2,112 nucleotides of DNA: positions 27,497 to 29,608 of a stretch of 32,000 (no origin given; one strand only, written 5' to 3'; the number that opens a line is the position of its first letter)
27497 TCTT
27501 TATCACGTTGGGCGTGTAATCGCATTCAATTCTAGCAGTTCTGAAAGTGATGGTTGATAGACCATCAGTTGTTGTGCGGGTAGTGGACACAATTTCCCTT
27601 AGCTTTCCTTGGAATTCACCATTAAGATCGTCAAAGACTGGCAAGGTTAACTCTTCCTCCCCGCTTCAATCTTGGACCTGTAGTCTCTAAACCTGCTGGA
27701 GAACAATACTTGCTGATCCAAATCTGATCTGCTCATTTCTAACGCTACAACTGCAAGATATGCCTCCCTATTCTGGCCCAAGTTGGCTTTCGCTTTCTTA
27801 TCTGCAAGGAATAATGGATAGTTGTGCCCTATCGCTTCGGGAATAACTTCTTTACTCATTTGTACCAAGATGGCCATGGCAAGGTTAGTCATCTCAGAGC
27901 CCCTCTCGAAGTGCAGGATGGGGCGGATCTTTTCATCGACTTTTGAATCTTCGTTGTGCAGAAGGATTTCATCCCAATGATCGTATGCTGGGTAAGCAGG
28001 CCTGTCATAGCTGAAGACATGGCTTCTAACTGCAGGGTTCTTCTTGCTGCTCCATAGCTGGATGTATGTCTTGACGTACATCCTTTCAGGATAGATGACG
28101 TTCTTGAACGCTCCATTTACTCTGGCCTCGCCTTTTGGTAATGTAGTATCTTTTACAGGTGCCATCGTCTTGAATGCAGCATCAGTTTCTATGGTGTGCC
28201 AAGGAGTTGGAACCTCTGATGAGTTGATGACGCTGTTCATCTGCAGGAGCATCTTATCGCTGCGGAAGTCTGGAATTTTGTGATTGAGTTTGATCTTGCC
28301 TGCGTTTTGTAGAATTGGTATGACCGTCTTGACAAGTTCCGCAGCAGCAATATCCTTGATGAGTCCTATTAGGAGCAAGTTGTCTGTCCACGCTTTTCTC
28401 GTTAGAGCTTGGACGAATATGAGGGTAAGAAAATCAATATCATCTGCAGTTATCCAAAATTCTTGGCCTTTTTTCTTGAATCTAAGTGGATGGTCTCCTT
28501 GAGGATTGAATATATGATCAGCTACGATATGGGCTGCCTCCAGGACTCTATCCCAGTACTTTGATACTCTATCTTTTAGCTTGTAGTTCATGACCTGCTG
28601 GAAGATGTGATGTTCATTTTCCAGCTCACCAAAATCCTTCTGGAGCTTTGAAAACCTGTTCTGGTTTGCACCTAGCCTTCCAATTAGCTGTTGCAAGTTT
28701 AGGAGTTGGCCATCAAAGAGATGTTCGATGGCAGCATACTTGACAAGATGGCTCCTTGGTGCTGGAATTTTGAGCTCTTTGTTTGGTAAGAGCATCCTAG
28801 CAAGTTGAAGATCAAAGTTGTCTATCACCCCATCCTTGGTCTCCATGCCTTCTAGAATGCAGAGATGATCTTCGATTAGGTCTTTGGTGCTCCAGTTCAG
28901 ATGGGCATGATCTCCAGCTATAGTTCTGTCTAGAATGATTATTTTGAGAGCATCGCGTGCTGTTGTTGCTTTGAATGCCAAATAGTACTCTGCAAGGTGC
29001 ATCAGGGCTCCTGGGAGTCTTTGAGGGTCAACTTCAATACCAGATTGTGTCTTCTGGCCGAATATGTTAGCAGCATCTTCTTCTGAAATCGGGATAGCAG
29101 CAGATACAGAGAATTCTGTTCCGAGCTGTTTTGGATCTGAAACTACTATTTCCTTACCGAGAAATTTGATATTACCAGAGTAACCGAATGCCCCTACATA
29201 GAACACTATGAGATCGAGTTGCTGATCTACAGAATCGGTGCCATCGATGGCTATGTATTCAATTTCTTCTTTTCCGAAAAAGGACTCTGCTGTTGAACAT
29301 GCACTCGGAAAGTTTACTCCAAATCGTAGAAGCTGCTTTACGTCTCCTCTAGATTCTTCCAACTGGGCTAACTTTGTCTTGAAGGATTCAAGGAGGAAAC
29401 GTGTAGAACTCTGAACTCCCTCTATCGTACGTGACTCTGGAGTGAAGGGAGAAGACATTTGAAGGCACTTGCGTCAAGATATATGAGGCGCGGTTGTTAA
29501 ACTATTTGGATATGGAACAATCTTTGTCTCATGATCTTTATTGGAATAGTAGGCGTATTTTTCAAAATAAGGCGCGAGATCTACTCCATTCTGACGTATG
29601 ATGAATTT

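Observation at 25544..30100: ORF with no start codon + large NurA-like + HerA-like ATPase + winged-helix ORF: candidate uncharacterised nuclease/translocase defence cassette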

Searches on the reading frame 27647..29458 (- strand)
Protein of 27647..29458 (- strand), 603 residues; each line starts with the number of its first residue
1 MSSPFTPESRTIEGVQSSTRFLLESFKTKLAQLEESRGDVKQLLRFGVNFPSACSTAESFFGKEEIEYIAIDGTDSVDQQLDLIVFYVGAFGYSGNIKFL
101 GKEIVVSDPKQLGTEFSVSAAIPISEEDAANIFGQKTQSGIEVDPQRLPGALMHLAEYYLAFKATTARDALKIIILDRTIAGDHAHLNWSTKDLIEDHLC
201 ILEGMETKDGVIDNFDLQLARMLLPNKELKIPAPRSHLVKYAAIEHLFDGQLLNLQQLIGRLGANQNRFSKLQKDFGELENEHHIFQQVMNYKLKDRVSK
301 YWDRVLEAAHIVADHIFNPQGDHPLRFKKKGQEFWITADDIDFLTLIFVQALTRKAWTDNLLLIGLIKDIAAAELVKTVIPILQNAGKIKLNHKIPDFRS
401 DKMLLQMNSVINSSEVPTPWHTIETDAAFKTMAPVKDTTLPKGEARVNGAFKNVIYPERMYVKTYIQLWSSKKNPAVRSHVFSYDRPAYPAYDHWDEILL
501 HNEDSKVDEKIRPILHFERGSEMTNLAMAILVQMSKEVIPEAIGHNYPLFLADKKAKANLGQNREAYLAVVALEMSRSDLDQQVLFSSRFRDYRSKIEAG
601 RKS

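Call 9: search_protein_families(library=pfam, proteins=[window:27647-29458:-], max_evalue=0.01)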
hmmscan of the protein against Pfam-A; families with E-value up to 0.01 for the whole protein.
window:27647-29458:- (603 aa): 0 families

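Call 10: search_protein_families(library=padloc, proteins=[window:27647-29458:-], max_evalue=0.1)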
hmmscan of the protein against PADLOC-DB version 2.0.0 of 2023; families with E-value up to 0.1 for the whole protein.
window:27647-29458:- (603 aa): 0 families

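Call 11: search_protein_families(library=ncbifam, proteins=[window:27647-29458:-], max_evalue=0.1)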
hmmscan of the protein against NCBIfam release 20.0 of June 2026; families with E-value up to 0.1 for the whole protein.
window:27647-29458:- (603 aa): 1 family
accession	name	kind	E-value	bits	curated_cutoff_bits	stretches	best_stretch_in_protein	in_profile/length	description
NF003115.0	PRK04034.1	equivalog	0.072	12.8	126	0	371-426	29-84/130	30S ribosomal protein S8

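Call 12: search_protein_families(library=pfam, proteins=[window:27647-29458:-], max_evalue=10)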
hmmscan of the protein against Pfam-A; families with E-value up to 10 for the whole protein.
window:27647-29458:- (603 aa): 0 families

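Call 13: find_homologous_proteins(query=window:27647-29458:-)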
Query window:27647-29458:- (603 aa): 321 proteins with E <= 0.001 among 8000 candidates; the best 120 are listed.
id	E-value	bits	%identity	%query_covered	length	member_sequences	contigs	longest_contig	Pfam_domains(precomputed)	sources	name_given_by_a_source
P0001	0.0e+0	1363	100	100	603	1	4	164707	-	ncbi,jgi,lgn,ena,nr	ncbi:MAG: hypothetical protein FJ358_06080 [Thaumarchaeota archaeon]|nr:hypothetical protein [Nitros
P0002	0.0e+0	1220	88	99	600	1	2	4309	-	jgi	jgi:hypothetical protein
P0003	0.0e+0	1205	87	99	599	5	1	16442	-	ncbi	-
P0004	0.0e+0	1021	73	100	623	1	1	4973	-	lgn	-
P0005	4.0e-296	1001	71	99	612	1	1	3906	-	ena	-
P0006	1.2e-295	1000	71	99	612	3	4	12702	-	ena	-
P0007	1.2e-290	983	70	99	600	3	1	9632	-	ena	-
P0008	1.8e-284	963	69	99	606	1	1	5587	-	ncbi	-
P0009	2.5e-282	956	69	99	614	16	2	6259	-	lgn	-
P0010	1.2e-276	937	68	99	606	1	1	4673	-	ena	-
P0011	8.1e-276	934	67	99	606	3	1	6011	-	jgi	jgi:hypothetical protein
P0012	9.0e-275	931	67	98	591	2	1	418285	-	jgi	jgi:hypothetical protein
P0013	1.2e-274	931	67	99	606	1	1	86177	-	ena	-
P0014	2.7e-274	929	68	99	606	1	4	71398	-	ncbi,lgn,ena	ncbi:MAG: hypothetical protein ACLP9K_04770 [Nitrososphaerales archaeon]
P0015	2.7e-274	929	68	99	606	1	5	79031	-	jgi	jgi:hypothetical protein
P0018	1.9e-273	927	67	99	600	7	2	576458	-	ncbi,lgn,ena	-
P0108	1.6e-232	791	57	99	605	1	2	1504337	-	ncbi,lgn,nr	ncbi:MAG: hypothetical protein HY247_07895 [archaeon]|nr:MAG: hypothetical protein HY247_07895 [arch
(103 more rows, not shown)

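Call 14: search_solved_structures(query=window:27647-29458:-, max_evalue=10)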
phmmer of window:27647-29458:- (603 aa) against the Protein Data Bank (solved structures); distinct sequences matched with E-value up to 10: 1.
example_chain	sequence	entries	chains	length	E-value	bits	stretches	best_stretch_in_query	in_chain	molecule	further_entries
7rge_A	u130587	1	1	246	0.017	17.1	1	305-410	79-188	3'-phosphoadenylylsulfate reductase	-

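Call 19: find_encoding_contigs(protein=P0012, flank=10000, max_places=2)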
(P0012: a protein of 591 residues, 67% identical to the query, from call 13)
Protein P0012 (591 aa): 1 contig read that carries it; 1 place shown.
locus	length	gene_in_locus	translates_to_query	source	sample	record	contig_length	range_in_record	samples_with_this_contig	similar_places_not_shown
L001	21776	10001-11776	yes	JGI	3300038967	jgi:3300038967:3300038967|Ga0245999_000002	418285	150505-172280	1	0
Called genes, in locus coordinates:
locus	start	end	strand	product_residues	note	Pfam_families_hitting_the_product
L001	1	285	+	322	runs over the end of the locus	PF00005:ABC_tran, PF13304:AAA_21 (weak)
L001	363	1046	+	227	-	PF01061:ABC2_membrane, PF12698:ABC2_membrane_3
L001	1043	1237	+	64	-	-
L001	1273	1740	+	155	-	PF00578:AhpC-TSA, PF08534:Redoxin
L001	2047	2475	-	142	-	PF10604:Polyketide_cyc2, PF03364:Polyketide_cyc, PF08327:AHSA1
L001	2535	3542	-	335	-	-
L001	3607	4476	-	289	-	PF01557:FAA_hydrolase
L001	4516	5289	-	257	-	-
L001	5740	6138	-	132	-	PF07883:Cupin_2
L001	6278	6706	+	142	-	PF04138:GtrA_DPMS_TM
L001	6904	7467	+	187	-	PF00657:Lipase_GDSL, PF13472:Lipase_GDSL_2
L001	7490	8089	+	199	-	PF00293:NUDIX (weak)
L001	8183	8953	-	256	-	PF01048:PNP_UDP_1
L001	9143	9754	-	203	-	PF01470:Peptidase_C15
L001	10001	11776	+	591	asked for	-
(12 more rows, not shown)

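Call 20: find_encoding_contigs(protein=P0108, flank=10000, max_places=2)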
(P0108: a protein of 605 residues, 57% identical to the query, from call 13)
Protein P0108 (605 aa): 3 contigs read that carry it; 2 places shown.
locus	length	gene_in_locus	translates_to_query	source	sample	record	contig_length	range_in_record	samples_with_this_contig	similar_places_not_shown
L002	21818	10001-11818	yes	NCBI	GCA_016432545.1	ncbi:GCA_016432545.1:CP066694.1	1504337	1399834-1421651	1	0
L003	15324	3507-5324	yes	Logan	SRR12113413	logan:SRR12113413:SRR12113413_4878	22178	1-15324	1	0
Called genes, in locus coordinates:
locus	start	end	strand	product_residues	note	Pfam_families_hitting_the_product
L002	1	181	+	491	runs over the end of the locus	PF00890:FAD_binding_2 (faint), PF01266:DAO (faint), PF01494:FAD_binding_3 (faint), PF22578:GGR_cat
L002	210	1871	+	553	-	-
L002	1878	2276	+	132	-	PF01243:PNPOx_N, PF12900:Pyridox_ox_2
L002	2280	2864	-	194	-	PF00440:TetR_N, PF17932:TetR_C_24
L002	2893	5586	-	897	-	PF00211:Guanylate_cyc, PF13424:TPR_12 (faint), PF13432:TPR_16 (faint), PF13428:TPR_14 (faint), PF00515:TPR_1 (faint), PF07719:TPR_2 (faint), PF14559:TPR_19 (weak), PF13414:TPR_11 (weak), +4 more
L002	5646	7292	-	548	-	PF00118:Cpn60_TCP1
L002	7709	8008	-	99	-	PF01329:Pterin_4a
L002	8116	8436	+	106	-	-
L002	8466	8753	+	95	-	-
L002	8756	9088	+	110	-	-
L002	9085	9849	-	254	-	PF14907:NTP_transf_5 (weak)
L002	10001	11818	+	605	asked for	-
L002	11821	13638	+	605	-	PF01935:DUF87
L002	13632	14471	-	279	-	PF00892:EamA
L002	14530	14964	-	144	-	PF02629:CoA_binding (weak), PF13380:CoA_binding_2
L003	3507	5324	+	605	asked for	-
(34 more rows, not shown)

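Call 29: predict_structure(alignment_id=A1)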
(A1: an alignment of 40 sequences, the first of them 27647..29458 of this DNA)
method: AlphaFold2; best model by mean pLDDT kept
length: 603 residues; sequences in the alignment: 40
mean_pLDDT: 79.3   pTM: 0.84
mean pLDDT of the five models: 79.3, 79.1, 78.4, 77.7, 73.5
residues with pLDDT >= 90: 224; 70-90: 223; 50-70: 97; < 50: 59
segments of 3 or more residues with pLDDT < 50: 1-5, 134-142, 400-408, 451-455, 578-597, 599-603
pLDDT, mean of each block of 10 residues (from residue 1): 49 65 72 80 89 96 93 75 68 92 90 75 69 50 66 92 89 93 86 92 94 95 84 72 90 93 84 93 93 91 97 89 84 89 97 95 85 80 92 72 46 71 84 87 84 55 85 59 90 91 75 89 96 71 64 73 69 52 37 44 38
secondary structure, 60 per line:
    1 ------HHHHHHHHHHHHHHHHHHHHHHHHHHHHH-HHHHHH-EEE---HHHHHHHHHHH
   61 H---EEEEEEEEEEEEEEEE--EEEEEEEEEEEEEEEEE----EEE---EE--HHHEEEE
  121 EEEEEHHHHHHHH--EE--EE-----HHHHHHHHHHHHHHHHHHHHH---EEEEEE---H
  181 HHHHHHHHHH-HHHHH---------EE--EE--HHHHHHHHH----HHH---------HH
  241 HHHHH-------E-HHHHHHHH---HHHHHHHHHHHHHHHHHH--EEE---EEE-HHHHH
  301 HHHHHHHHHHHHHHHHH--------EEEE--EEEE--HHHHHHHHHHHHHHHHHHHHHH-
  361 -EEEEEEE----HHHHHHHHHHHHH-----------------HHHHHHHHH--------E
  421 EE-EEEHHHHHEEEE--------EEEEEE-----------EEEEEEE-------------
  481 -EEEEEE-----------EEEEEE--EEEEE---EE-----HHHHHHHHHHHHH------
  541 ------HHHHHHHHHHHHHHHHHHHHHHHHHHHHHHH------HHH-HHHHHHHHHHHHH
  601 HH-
elements in order: H7-35 H37-42 E44-46 H50-61 E65-80 E83-99 E104-106 E117-125 H126-133 H147-167 E171-176 H180-190 H192-196 H214-222 H239-245 H255-262 H266-283 E286-288 E292-294 H296-317 E326-329 E332-335 H338-359 E362-368 H373-385 H403-411 E420-422 E424-426 H427-431 E432-435 E444-449 E461-467 E482-487 E499-504 E507-511 H522-534 H547-577 H588-602

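Call 30: search_protein_representatives(protein=window:27647-29458:-)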
Query: 603 residues. Proteins with E-value up to 0.001 (for the whole library): 304; up to 1e-10: 185; up to 1e-30: 80. The best 150 are listed.
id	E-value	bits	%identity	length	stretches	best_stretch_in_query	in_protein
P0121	2.9e-231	785.6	59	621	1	8-602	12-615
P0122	8.9e-157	539.7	47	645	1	8-601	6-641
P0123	2.2e-152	525.1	44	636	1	6-602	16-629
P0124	1.3e-135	469.8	42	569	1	38-601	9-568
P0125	3.2e-94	333.2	52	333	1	295-602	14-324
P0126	1.2e-85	304.9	46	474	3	4-247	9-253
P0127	2.9e-73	264.0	32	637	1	38-602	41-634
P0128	2.5e-69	251.0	56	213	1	9-211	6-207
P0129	2.7e-69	250.8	47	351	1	161-469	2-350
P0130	3.3e-69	250.6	65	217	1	381-547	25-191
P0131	3.5e-69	250.5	56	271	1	367-602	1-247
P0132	4.4e-69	250.1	33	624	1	41-601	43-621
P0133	1.2e-68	248.7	33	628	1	52-603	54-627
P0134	4.5e-68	246.8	42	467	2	153-499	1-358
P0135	2.5e-66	241.1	63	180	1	175-351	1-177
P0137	1.2e-63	232.2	31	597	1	19-601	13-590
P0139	3.7e-61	224.0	30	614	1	7-601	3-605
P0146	2.6e-56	208.0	31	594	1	11-602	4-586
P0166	1.7e-46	175.6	27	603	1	13-566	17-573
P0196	1.2e-33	133.1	25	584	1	22-602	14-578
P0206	1.5e-27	113.0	24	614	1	57-558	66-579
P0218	5.1e-25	104.7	25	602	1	17-601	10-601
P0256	3.1e-18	82.3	23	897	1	55-553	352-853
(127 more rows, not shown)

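Call 34: fold_search(model_id=the predicted structure, library=pdb)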
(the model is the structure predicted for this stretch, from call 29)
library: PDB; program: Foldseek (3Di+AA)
matches with E <= 10: 694; with E <= 0.001: 10
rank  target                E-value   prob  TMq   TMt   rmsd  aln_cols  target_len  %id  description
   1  9x1m_G                2.7e-08  1.00  0.32  0.46  14.6       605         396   10  The cryo-EM structure of HerA-NurA complex with AMPPNP and dsDNA from Thermococcus kodakarensis (released 2026-02-04)
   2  3tai_B                2.3e-07  1.00  0.24  0.31  17.9       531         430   11  Crystal structure of NurA (released 2011-11-23)
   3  3tal_B                2.4e-07  1.00  0.27  0.36  19.5       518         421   12  Crystal structure of NurA with manganese (released 2011-11-23)
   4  3taz_A                3.3e-07  1.00  0.30  0.40  15.9       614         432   11  Crystal structure of NurA bound to dAMP and manganese (released 2011-11-23)
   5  2ygk_A                3.5e-07  1.00  0.35  0.60  10.5       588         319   11  Crystal structure of the NurA nuclease from Sulfolobus solfataricus (released 2011-12-14)
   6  3taz_B                4.3e-07  1.00  0.28  0.37  17.3       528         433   11  Crystal structure of NurA bound to dAMP and manganese (released 2011-11-23)
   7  9x1l_G                4.6e-07  1.00  0.31  0.43  15.3       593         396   11  The cryo-EM structure of HerA-NurA complex with AMPPNP from Thermococcus kodakarensis (released 2026-02-04)
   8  3tal_A                4.8e-07  1.00  0.29  0.40  15.8       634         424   10  Crystal structure of NurA with manganese (released 2011-11-23)
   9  9x1n_G                6.0e-07  1.00  0.33  0.46  14.0       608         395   10  The cryo-EM structure of HerA-NurA complex with ATPgammaS and dsDNA from Thermococcus kodakarensis (State 1) (released 2026-02-04)
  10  3tai_A                1.1e-06  1.00  0.31  0.41  16.3       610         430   11  Crystal structure of NurA (released 2011-11-23)
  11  9jpu_A                7.6e-03  0.38  0.12  0.13  19.9       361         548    7  CryoEM structure of mouse RAG SEC-PHD (released 2025-07-23)
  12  9jpu_C                2.0e-02  0.14  0.10  0.11  21.3       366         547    8  CryoEM structure of mouse RAG SEC-PHD (released 2025-07-23)
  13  6cil_C                2.5e-02  0.10  0.09  0.09  21.5       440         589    7  PRE-REACTION COMPLEX, RAG1(E962Q)/2-INTACT/INTACT 12/23RSS COMPLEX IN MN2+ (released 2018-04-25)
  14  6cg0_A                2.8e-02  0.23  0.12  0.12  20.2       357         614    8  Cryo-EM structure of mouse RAG1/2 HFC complex (3.17 A) (released 2018-04-25)
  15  1zup_B                3.1e-02  0.87  0.13  0.24   6.6       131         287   10  CRYSTAL STRUCTURE OF A PUTATIVE NUCLEASE WITH A RIBONUCLEASE H-LIKE MOTIF FOLD (TM1739) FROM THERMOTOGA MARITIMA AT 2. (released 2005-06-21)
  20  1zup_A                4.8e-02  0.82  0.12  0.23   7.9       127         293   12  CRYSTAL STRUCTURE OF A PUTATIVE NUCLEASE WITH A RIBONUCLEASE H-LIKE MOTIF FOLD (TM1739) FROM THERMOTOGA MARITIMA AT 2. (released 2005-06-21)
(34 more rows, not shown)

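Call 36: find_encoding_contigs(protein=P0003, flank=8000, max_places=1)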
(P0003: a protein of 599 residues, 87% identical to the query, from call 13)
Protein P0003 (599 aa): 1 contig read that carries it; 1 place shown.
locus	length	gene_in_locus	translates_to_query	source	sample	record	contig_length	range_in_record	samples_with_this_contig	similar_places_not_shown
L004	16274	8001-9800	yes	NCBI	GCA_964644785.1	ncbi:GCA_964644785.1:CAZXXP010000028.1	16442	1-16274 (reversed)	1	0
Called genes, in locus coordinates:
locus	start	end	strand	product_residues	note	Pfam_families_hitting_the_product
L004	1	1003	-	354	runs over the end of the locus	PF13167:GTP-bdg_N, PF16360:GTP-bdg_M, PF03193:RsgA_GTPase (faint), PF00009:GTP_EFTU (faint), PF01926:MMR_HSR1, PF02421:FeoB_N (weak)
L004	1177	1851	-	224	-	PF00118:Cpn60_TCP1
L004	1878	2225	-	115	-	-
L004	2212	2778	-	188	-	PF00118:Cpn60_TCP1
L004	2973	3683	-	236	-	-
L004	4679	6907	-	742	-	PF01011:PQQ, PF13360:PQQ_2 (weak)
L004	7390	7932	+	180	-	-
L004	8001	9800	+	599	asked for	-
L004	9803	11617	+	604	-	PF01935:DUF87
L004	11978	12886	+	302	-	PF01555:N6_N4_Mtase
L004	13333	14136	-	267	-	-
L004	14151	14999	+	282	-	PF08281:Sigma70_r4_2 (faint), PF09339:HTH_IclR (faint), PF13556:HTH_30 (faint), PF13404:HTH_AsnC-type, PF13412:HTH_24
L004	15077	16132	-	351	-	PF08100:Dimerisation, PF00891:Methyltransf_2, PF13489:Methyltransf_23, PF08242:Methyltransf_12, PF13649:Methyltransf_25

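Call 37: find_encoding_contigs(protein=P0013, flank=8000, max_places=1)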
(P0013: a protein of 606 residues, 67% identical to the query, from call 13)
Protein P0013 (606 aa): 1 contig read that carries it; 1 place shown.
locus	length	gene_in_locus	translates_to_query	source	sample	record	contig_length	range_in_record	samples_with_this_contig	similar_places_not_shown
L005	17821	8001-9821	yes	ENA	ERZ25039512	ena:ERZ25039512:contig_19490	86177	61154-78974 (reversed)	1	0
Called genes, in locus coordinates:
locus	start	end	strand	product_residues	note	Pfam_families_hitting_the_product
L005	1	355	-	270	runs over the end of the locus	PF04055:Radical_SAM, PF13186:SPASM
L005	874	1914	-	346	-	PF04055:Radical_SAM, PF13353:Fer4_12, PF13186:SPASM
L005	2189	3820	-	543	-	PF00324:AA_permease, PF13520:AA_permease_2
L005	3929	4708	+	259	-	-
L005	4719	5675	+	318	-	-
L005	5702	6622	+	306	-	PF01522:Polysacc_deac_1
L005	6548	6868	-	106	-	-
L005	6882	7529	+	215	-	-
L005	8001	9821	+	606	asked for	-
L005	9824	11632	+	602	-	PF01935:DUF87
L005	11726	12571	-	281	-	PF09810:Exo5 (faint), PF12705:PDDEXK_1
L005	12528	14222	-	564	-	PF04851:ResIII (faint), PF06733:DEAD_2, PF13307:Helicase_C_2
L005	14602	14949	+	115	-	-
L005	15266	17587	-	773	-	-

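Call 38: find_encoding_contigs(protein=P0018, flank=8000, max_places=1)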
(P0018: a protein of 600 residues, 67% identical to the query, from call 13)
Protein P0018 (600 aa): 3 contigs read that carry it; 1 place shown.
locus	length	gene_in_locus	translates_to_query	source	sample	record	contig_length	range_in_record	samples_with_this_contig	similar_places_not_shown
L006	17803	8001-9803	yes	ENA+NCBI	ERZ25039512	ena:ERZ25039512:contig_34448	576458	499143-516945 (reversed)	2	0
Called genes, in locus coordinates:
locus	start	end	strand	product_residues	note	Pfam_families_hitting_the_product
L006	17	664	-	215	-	-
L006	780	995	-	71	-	-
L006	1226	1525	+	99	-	PF11746:DUF3303 (weak)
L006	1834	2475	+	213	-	-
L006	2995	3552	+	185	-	PF00352:TBP, PF11858:DUF3378 (faint), PF00352:TBP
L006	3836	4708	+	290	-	PF08271:Zn_Ribbon_TF (weak), PF00382:TFIIB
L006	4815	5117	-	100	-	-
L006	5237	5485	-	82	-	-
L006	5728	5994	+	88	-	-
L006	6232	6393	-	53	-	-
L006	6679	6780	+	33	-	-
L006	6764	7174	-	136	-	PF01741:MscL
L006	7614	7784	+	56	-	-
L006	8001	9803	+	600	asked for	-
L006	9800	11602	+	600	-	PF01935:DUF87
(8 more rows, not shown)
